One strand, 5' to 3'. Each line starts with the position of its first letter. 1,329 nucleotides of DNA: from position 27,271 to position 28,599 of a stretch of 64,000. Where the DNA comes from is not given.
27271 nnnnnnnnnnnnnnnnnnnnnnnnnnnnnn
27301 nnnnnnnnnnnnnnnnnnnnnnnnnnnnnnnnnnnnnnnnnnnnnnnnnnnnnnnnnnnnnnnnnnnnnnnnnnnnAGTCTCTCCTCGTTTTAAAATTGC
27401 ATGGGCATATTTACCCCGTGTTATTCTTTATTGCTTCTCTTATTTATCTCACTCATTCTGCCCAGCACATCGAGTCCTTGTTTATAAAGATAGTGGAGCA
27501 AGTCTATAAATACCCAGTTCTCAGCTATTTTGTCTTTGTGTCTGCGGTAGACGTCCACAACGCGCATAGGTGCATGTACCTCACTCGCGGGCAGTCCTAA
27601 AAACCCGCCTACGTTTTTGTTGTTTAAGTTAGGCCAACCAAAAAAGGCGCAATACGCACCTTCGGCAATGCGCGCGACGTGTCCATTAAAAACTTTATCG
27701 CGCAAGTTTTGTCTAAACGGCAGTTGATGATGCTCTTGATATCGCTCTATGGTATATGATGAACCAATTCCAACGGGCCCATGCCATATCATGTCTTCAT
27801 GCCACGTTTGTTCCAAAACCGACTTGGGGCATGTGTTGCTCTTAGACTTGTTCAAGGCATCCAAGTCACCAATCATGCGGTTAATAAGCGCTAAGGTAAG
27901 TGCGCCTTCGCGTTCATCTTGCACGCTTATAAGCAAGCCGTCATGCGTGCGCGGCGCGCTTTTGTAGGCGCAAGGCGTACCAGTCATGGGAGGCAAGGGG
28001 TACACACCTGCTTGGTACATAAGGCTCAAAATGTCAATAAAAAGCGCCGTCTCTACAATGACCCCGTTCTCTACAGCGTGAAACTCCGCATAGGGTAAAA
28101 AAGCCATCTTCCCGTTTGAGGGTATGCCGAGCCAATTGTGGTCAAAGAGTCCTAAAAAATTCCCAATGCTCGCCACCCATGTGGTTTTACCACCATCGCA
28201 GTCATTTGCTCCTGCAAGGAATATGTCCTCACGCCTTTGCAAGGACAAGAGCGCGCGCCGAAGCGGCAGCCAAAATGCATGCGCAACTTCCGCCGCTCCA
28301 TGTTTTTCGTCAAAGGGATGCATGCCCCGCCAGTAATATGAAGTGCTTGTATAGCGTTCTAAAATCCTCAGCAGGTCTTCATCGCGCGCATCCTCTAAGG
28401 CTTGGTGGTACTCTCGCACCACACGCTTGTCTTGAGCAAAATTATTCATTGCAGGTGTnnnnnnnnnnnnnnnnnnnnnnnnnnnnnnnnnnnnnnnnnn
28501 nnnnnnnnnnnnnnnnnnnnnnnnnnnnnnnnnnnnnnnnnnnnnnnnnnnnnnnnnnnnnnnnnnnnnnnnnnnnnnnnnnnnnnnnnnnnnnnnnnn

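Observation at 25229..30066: A sodium:solute symporter operon encodes two proteins built from 2 and 4 tandem SnoaL/ester-cyclase-like domains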

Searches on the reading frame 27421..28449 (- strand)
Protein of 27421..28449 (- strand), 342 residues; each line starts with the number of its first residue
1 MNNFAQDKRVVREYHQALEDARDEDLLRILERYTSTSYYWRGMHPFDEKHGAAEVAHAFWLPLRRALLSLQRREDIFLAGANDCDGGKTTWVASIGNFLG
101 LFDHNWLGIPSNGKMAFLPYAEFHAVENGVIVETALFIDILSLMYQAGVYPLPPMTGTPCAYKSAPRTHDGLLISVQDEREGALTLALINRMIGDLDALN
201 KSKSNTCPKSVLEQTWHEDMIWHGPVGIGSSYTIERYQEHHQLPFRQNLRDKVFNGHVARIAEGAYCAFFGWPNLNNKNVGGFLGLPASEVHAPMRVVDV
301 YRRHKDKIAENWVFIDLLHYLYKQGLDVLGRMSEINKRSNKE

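Call 3: search_protein_families(library=pfam, proteins=[window:27421-28449:-], max_evalue=1)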
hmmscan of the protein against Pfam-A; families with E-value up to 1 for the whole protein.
window:27421-28449:- (342 aa): 2 families
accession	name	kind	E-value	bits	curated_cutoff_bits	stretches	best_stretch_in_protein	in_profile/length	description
PF07366.18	SnoaL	-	2.2e-11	44.1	28.4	2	280-319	82-121/126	SnoaL-like polyketide cyclase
PF12680.13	SnoaL_2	-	1.4e-05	26.1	27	1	211-310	15-101/102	SnoaL-like domain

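Call 4: search_protein_families(library=ncbifam, proteins=[window:27421-28449:-], max_evalue=1)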
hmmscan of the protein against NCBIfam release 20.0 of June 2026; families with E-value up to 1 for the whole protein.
window:27421-28449:- (342 aa): 1 family
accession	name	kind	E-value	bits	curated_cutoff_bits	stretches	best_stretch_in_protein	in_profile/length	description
TIGR02096.1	TIGR02096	subfamily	1.2e-06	28.9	97.1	2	214-318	21-122/129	ketosteroid isomerase-related protein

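Call 14: search_solved_structures(query=window:27421-28449:-, max_evalue=1, show_alignments=1)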
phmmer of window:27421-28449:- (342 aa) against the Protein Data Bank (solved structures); distinct sequences matched with E-value up to 1: 5.
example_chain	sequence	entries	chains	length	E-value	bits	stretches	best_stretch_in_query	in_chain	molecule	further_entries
3kkg_A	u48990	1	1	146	0.04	15.9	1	98-146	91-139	Putative SnoaL-like polyketide cyclase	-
4cc9_B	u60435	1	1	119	0.26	13.2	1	196-237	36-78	PROTEIN VPX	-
1bev_2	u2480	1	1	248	0.4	12.6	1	93-160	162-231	BOVINE ENTEROVIRUS COAT PROTEINS VP1 TO VP4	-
6thd_2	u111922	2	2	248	0.41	12.5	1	93-160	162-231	Genome polyprotein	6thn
3woz_A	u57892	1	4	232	0.91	11.4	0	297-333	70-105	CLIP-associating protein 2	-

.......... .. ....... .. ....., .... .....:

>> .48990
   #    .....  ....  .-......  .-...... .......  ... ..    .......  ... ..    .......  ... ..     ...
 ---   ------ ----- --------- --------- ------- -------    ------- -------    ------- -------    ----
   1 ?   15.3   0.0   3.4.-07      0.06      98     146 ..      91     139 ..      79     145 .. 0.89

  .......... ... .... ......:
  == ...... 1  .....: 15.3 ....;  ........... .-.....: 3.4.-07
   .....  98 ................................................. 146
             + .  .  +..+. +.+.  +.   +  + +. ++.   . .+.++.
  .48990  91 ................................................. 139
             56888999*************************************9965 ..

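Call 25: find_homologous_proteins(query=window:27421-28449:-, max_evalue=0.001)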
Query window:27421-28449:- (342 aa): 4745 proteins with E <= 0.001 among 7586 candidates; the best 120 are listed.
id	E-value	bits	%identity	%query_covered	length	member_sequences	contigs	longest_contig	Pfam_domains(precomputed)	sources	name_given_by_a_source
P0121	5.5e-238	807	100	100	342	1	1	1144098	PF07366.19,PF12680.14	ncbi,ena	-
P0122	8.1e-152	523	64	99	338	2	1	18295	PF07366.19,PF12680.14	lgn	-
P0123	8.3e-152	523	65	99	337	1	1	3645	PF07366.19,PF12680.14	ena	-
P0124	1.8e-151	522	63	99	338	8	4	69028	PF07366.19,PF12680.14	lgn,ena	-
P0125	2.2e-151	522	65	98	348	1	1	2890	PF07366.19,PF12680.14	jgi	-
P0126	2.5e-151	522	64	99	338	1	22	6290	PF07366.19,PF12680.14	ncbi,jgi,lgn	ncbi:MAG: ketosteroid isomerase-like protein [Glaciecola sp.]|jgi:ketosteroid isomerase-like protein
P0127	1.7e-150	519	64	99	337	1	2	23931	PF07366.19,PF12680.14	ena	-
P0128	2.8e-150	518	64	98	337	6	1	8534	PF07366.19,PF12680.14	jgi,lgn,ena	-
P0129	3.8e-150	518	65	98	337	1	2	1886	PF07366.19,PF12680.14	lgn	-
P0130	4.1e-150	517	64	98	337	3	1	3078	PF07366.19,PF12680.14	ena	-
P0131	7.7e-150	517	63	99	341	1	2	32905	PF07366.19,PF12680.14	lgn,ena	-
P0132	1.2e-149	516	64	99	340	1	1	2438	PF07366.19,PF12680.14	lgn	-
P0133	1.4e-149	516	64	99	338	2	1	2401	PF07366.19,PF12680.14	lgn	-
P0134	1.5e-149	516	64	99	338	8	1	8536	PF07366.19,PF12680.14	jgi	jgi:SnoaL-like domain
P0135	1.8e-149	515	64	99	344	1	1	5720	PF07366.19,PF12680.14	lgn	-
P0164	4.3e-146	504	62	99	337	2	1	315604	PF07366.19,PF12680.14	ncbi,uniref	ncbi:hypothetical protein ACKGJN_11525 [Gillisia sp. Q332]|uniref:nuclear transport factor 2 family 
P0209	3.7e-140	485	61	98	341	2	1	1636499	PF07366.19,PF12680.14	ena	-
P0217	3.8e-139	481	61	96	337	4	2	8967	PF07366.19,PF12680.14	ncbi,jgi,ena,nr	ncbi:MAG: nuclear transport factor 2 family protein [Gammaproteobacteria bacterium]|nr:nuclear trans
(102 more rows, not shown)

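Call 26: find_encoding_contigs(protein=P0164, flank=10000, max_places=1)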
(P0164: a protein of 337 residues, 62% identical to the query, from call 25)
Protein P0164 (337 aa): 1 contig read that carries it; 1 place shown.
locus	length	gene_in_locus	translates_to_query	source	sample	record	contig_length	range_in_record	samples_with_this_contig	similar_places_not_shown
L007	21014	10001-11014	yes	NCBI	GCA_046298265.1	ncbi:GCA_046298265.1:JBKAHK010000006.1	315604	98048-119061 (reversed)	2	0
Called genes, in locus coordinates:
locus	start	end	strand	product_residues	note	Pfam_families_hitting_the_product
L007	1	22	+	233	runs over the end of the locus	PF12697:Abhydrolase_6 (weak), PF00561:Abhydrolase_1, PF12146:Hydrolase_4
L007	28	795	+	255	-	PF03328:HpcH_HpaI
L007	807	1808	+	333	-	PF07366:SnoaL, PF12680:SnoaL_2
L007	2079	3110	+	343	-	PF07366:SnoaL (weak), PF12680:SnoaL_2 (faint), PF07366:SnoaL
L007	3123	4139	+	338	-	PF00190:Cupin_1 (faint), PF07883:Cupin_2 (weak)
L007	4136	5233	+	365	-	PF00326:Peptidase_S9, PF00561:Abhydrolase_1, PF01738:DLH (faint), PF12146:Hydrolase_4 (weak)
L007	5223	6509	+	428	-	PF00815:Histidinol_dh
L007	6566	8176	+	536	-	PF00474:SSF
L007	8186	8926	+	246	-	PF00106:adh_short, PF01370:Epimerase, PF02719:Polysacc_synt_2 (weak), PF08659:KR, PF16363:GDP_Man_Dehyd (weak), PF13561:adh_short_C2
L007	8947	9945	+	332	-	PF07366:SnoaL, PF12680:SnoaL_2 (weak)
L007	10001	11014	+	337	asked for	PF12680:SnoaL_2 (faint), PF07366:SnoaL (weak)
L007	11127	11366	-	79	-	PF01695:IstB_IS21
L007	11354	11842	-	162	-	PF01695:IstB_IS21, PF20720:nSTAND3 (weak)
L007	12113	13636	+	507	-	PF00196:GerE (faint), PF00665:rve, PF22483:Mu-transpos_C_2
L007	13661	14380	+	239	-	PF01695:IstB_IS21, PF13481:AAA_25 (weak), PF00308:Bac_DnaA (weak)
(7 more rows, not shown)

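Call 27: find_encoding_contigs(protein=P0217, flank=10000, max_places=2)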
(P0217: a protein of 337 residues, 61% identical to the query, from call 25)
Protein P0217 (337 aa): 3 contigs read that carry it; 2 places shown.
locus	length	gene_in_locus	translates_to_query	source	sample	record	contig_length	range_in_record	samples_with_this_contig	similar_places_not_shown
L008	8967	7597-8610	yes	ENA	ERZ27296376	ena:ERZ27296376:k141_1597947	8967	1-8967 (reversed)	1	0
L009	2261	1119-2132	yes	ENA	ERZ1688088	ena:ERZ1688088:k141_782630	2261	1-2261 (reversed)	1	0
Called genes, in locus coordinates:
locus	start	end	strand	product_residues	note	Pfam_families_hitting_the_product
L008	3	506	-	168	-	?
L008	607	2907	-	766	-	PF07715:Plug, PF00593:TonB_dep_Rec_b-barrel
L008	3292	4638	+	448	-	PF07394:DUF1501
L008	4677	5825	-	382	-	PF07366:SnoaL, PF12680:SnoaL_2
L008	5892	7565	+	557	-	PF00515:TPR_1 (faint), PF07719:TPR_2 (faint), PF13176:TPR_7 (faint), PF14559:TPR_19 (weak), PF13432:TPR_16 (weak), PF14559:TPR_19 (weak), PF00685:Sulfotransfer_1, PF13469:Sulfotransfer_3, +10 more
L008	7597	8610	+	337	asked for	PF07366:SnoaL (weak), PF12680:SnoaL_2 (weak), PF07366:SnoaL (weak)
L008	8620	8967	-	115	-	?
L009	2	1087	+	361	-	?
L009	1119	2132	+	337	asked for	PF07366:SnoaL (weak), PF12680:SnoaL_2 (weak), PF07366:SnoaL (weak)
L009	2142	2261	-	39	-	?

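Call 28: find_encoding_contigs(protein=P0209, flank=10000, max_places=1)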
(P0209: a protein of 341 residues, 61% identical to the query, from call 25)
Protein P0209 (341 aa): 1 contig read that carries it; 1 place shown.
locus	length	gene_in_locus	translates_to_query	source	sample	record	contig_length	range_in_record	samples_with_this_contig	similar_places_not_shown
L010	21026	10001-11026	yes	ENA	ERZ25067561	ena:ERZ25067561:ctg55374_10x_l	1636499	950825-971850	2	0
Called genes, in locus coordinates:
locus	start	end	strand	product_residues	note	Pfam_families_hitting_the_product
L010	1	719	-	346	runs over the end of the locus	PF03480:DctP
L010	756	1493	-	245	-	PF00753:Lactamase_B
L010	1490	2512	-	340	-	PF00389:2-Hacid_dh, PF02826:2-Hacid_dh_C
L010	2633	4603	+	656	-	PF06506:PrpR_N, PF13188:PAS_8 (weak), PF00158:Sigma54_activat, PF14532:Sigma54_activ_2, PF00004:AAA (weak), PF07724:AAA_2 (weak), PF25601:AAA_lid_14, PF02954:HTH_8, +2 more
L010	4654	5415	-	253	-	PF03328:HpcH_HpaI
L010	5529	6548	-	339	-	PF03480:DctP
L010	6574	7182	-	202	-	PF07883:Cupin_2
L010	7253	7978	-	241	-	PF12697:Abhydrolase_6, PF00561:Abhydrolase_1 (weak), PF12146:Hydrolase_4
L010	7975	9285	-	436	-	PF06808:DctM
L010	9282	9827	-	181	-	PF04290:DctQ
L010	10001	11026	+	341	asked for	PF12680:SnoaL_2 (faint), PF07366:SnoaL (weak)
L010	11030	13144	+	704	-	PF07366:SnoaL, PF12680:SnoaL_2, PF07366:SnoaL (weak)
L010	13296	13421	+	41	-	-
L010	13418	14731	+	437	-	PF01547:SBP_bac_1, PF13416:SBP_bac_8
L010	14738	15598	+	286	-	-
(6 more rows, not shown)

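Call 45: predict_structure(alignment_id=A2)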
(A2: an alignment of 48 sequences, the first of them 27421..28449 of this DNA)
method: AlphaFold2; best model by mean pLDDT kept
length: 342 residues; sequences in the alignment: 48
mean_pLDDT: 93.4   pTM: 0.92
mean pLDDT of the five models: 93.4, 92.2, 92.0, 90.6, 88.6
residues with pLDDT >= 90: 291; 70-90: 43; 50-70: 5; < 50: 3
segments of 3 or more residues with pLDDT < 50: 340-342
pLDDT, mean of each block of 10 residues (from residue 1): 88 97 96 98 96 97 95 97 97 98 96 96 98 98 95 89 89 94 97 91 86 94 92 91 90 93 98 92 90 95 97 96 94 75 39
secondary structure, 60 per line:
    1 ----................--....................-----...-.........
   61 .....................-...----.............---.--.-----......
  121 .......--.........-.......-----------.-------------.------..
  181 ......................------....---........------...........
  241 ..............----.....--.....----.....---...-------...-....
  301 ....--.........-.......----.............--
elements in order: H5-20 H23-33 E34-42 E48-50 H52-66 E67-81 E90-102 E115-127 E130-138 H140-146 H179-202 H209-212 E216-223 E230-232 H233-248 E249-254 E259-263 E266-270 E275-279 E293-295 E297-304 E307-315 H317-323 H328-340

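Call 48: fold_search(model_id=the predicted structure, library=pdb)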
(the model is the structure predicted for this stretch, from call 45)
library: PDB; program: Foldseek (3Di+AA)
matches with E <= 10: 898; with E <= 0.001: 263
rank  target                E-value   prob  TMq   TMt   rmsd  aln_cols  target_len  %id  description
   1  3rga                  1.7e-10  1.00  0.33  0.39  17.4       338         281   12  Crystal structure of epoxide hydrolase for polyether lasalocid A biosynthesis (released 2012-03-07)
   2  9kw8_B                1.1e-09  1.00  0.32  0.38  16.5       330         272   12  Polyether epoxide hydrolase MonBI-MonBII complex with product analogue (released 2025-12-10)
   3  4rzm_B                2.2e-09  1.00  0.31  0.37  17.7       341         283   13  Crystal structure of the Lsd19-lasalocid A complex (released 2015-01-21)
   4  4rzm_A                2.6e-09  1.00  0.28  0.34  16.9       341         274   13  Crystal structure of the Lsd19-lasalocid A complex (released 2015-01-21)
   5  9kw6_A                4.0e-09  1.00  0.33  0.39  16.5       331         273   11  Polyether epoxide hydrolase MonBI-MonBII complex (released 2025-12-10)
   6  9kw6_C                6.2e-09  1.00  0.32  0.39  16.4       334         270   12  Polyether epoxide hydrolase MonBI-MonBII complex (released 2025-12-10)
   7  9kw8_A                6.2e-09  1.00  0.31  0.38  17.2       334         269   12  Polyether epoxide hydrolase MonBI-MonBII complex with product analogue (released 2025-12-10)
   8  9kw6_D                1.0e-08  1.00  0.33  0.40  16.7       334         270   12  Polyether epoxide hydrolase MonBI-MonBII complex (released 2025-12-10)
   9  9kw6_B                2.2e-08  1.00  0.31  0.37  16.7       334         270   11  Polyether epoxide hydrolase MonBI-MonBII complex (released 2025-12-10)
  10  3kkg                  4.6e-08  1.00  0.33  0.71   4.6       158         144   18  Crystal structure of Putative SnoaL-like polyketide cyclase (YP_509242.1) from Jannaschia Sp. CCS1 at 1.40 A resolution (released 2009-12-01)
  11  9kw8_C                4.6e-08  1.00  0.32  0.39  16.5       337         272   12  Polyether epoxide hydrolase MonBI-MonBII complex with product analogue (released 2025-12-10)
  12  6hnn_B                2.4e-07  1.00  0.34  0.78   2.8       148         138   13  Crystal structure of wild-type IdmH, a putative polyketide cyclase from Streptomyces antibioticus (released 2019-11-06)
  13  6hnn_F                8.0e-07  1.00  0.33  0.78   2.9       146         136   12  Crystal structure of wild-type IdmH, a putative polyketide cyclase from Streptomyces antibioticus (released 2019-11-06)
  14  3f9s_B                9.6e-07  1.00  0.34  0.74   4.1       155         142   14  Crystal structure of a putative polyketide cyclase (lferr_0659) from acidithiobacillus ferrooxidans atcc at 1.76 A res (released 2008-11-25)
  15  6hnn_D                1.3e-06  1.00  0.34  0.78   3.1       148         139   14  Crystal structure of wild-type IdmH, a putative polyketide cyclase from Streptomyces antibioticus (released 2019-11-06)
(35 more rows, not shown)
